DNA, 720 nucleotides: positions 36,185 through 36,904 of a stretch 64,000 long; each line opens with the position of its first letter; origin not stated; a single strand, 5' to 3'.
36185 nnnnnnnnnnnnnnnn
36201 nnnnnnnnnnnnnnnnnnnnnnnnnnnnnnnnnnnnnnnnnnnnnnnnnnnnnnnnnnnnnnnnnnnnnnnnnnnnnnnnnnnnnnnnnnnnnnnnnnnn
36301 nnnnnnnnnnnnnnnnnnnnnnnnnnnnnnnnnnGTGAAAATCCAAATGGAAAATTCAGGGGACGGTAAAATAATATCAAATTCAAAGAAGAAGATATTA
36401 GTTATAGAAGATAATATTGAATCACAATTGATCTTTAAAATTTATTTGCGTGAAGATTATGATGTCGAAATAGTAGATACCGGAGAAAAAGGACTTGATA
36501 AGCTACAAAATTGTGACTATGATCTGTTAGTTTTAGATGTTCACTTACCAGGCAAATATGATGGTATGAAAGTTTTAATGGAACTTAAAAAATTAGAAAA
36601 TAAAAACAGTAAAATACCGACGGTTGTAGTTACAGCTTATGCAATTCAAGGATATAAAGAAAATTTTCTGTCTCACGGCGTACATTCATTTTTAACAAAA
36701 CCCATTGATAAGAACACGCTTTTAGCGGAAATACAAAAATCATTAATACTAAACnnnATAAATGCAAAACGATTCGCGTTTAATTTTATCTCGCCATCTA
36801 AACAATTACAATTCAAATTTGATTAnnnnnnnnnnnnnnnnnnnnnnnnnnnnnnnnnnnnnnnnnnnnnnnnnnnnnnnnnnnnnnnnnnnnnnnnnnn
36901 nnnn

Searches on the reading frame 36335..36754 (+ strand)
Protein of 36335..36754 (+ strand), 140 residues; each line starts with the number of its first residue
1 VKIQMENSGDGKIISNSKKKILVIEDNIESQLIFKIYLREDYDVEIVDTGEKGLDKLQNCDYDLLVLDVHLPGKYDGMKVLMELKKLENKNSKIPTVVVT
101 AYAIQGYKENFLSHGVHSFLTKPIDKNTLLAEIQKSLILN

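Call 6: search_protein_families(library=pfam, proteins=[window:36335-36754:+], max_evalue=0.001)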
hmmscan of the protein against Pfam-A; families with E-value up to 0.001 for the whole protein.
window:36335-36754:+ (140 aa): 1 family
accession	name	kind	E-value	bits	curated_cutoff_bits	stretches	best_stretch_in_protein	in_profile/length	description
PF00072.30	Response_reg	-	1.9e-20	73.5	30.2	1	21-133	1-110/111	Response regulator receiver domain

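Call 22: search_protein_families(library=ncbifam, proteins=[window:36335-36754:+], max_evalue=0.001)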
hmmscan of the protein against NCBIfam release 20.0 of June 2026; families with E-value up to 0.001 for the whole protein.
window:36335-36754:+ (140 aa): 89 families (the best 25 are shown)
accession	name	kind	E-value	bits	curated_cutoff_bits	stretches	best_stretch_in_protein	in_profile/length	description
NF038297.2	hybrid_HK_HrmK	equivalog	4e-18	65.4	725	1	14-132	486-603/607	hybrid histidine kinase/response regulator HrmK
TIGR02956.1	TMAO_torS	equivalog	7e-17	60.8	676.5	1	16-137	699-820/967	TMAO reductase system sensor histidine kinase/response regulator TorS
NF008318.0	PRK11107.1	equivalog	8.8e-17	60.4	890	1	18-134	667-782/920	two-component sensor histidine kinase BarA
NF045991.1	RespRegCtrARhodob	equivalog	9.3e-15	55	350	1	20-134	2-113/224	response regulator transcription factor CtrA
NF051850.1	RespRegRprY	equivalog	1e-14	54.5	370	1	17-134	3-117/234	response regulator transcription factor RprY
NF045901.1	HisKinLetSLeg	equivalog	1.6e-14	52.9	1650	1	15-134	668-786/906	two-component system sensor histidine kinase LetS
NF007135.0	PRK09581.1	equivalog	2.3e-14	53.1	474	1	20-137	4-119/457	PleD family two-component system response regulator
TIGR01387.1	cztR_silR_copR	subfamily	1.1e-13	51.4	279.2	1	21-137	1-114/218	heavy metal response regulator transcription factor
NF007005.1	PRK09468.1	equivalog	2.1e-13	50.2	331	1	17-135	2-117/237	osmolarity response regulator transcription factor OmpR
NF041946.1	LuxO_transreg_Vib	equivalog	5.8e-13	48.4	800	1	24-136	2-111/463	quorum-sensing sigma-54 dependent transcriptional regulator LuxO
NF052313.1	T9SS_RR_PorX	equivalog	7.7e-13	48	300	1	20-137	2-116/513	T9SS response regulator signal transducer PorX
NF007689.0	PRK10365.1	equivalog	1.7e-12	46.9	760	1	17-137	4-121/441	sigma-54-dependent response regulator transcription factor ZraR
NF041209.1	resp_regPieR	equivalog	2.6e-12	46.9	450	1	20-134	2-112/231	two component system response regulator PieR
NF008302.0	PRK11091.1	equivalog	4.2e-12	45.1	838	1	15-135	522-641/779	aerobic respiration two-component sensor histidine kinase ArcB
NF040534.1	resp_reg_YycF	equivalog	6.1e-12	45.3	340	1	19-136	1-114/231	response regulator YycF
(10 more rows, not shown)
